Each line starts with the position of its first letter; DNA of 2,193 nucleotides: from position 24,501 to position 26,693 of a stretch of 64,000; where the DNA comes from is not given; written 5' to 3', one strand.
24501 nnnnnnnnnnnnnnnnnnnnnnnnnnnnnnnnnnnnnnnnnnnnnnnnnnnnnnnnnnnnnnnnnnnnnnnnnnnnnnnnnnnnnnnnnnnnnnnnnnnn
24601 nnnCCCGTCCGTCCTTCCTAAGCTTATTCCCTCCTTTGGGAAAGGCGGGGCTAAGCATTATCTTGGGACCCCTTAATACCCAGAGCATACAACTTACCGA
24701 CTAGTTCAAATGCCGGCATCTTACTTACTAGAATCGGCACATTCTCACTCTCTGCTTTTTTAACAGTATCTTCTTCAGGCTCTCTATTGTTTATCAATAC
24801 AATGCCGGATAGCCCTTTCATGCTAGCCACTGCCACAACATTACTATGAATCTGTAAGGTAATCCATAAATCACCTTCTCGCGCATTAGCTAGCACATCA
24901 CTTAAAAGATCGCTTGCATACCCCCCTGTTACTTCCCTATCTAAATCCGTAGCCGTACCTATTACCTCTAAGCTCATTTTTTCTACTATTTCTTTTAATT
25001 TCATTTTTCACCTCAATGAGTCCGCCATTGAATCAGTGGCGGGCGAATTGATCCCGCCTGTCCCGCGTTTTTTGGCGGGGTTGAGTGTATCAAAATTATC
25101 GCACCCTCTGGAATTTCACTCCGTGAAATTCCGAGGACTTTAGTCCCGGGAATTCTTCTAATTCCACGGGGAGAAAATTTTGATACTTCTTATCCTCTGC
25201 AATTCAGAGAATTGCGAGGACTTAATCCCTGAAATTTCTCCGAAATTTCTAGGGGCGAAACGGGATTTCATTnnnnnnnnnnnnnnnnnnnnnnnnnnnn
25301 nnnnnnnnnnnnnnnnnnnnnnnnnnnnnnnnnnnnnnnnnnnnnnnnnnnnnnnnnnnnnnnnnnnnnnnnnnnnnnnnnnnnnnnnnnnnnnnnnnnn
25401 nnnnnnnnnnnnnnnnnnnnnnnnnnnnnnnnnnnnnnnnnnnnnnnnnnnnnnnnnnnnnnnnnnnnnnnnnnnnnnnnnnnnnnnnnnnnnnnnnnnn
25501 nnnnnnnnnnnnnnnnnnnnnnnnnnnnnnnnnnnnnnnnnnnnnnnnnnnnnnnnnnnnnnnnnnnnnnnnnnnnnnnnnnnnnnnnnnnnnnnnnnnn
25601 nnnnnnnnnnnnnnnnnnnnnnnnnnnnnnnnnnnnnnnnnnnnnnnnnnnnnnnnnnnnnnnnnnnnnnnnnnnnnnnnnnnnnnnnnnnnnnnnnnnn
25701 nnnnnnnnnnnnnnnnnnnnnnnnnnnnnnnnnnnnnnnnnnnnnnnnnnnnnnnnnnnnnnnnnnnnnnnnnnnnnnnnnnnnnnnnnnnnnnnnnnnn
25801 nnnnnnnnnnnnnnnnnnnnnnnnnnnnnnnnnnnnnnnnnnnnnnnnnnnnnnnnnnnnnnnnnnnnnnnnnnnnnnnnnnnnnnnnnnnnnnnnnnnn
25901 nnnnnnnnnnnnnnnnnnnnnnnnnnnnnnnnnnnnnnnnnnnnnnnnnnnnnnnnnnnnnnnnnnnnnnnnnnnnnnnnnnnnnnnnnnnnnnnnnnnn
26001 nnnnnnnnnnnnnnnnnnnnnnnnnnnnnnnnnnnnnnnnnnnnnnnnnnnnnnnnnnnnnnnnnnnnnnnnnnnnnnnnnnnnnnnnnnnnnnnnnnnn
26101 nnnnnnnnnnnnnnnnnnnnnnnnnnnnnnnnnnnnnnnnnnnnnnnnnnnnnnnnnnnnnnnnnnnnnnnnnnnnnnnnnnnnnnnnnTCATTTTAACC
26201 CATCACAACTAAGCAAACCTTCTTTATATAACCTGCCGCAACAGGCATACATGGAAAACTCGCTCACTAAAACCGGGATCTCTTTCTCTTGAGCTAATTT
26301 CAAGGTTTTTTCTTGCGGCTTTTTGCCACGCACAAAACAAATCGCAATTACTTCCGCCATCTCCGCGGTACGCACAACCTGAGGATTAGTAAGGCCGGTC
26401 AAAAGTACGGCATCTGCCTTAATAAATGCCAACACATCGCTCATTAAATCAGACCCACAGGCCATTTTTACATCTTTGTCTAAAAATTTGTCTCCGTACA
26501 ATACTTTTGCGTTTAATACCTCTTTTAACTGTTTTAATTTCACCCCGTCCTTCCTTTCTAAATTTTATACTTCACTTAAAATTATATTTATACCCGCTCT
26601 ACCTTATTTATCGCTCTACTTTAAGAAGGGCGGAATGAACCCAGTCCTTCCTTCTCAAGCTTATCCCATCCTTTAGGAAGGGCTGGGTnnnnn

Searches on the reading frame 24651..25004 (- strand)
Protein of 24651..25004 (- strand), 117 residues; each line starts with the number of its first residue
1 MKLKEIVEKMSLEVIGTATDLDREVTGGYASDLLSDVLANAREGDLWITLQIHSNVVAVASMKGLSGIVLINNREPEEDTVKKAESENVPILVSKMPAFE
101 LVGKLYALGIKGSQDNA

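Call 14: search_protein_families(library=pfam, proteins=[window:24651-25004:-])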
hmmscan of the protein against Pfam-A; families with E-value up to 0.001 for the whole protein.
window:24651-25004:- (117 aa): 2 families
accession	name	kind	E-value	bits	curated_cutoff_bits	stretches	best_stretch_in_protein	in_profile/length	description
PF07085.17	DRTGG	-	2.8e-05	24.3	25.2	1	6-103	2-100/105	DRTGG domain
PF02603.21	Hpr_kinase_N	-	0.00056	20.4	24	0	65-105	81-121/125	HPr Serine kinase N terminus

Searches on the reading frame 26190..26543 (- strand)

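Call 14: search_protein_families(library=pfam, proteins=[window:26190-26543:-])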
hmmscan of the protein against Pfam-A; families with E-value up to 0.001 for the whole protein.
window:26190-26543:- (117 aa): 2 families
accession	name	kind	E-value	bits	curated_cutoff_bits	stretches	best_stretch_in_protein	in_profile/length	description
PF07085.17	DRTGG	-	4.3e-08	33.4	25.2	1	6-100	2-97/105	DRTGG domain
PF07905.16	PucR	-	0.00054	20.7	33.5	1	5-95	4-102/118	Purine catabolism regulatory protein-like family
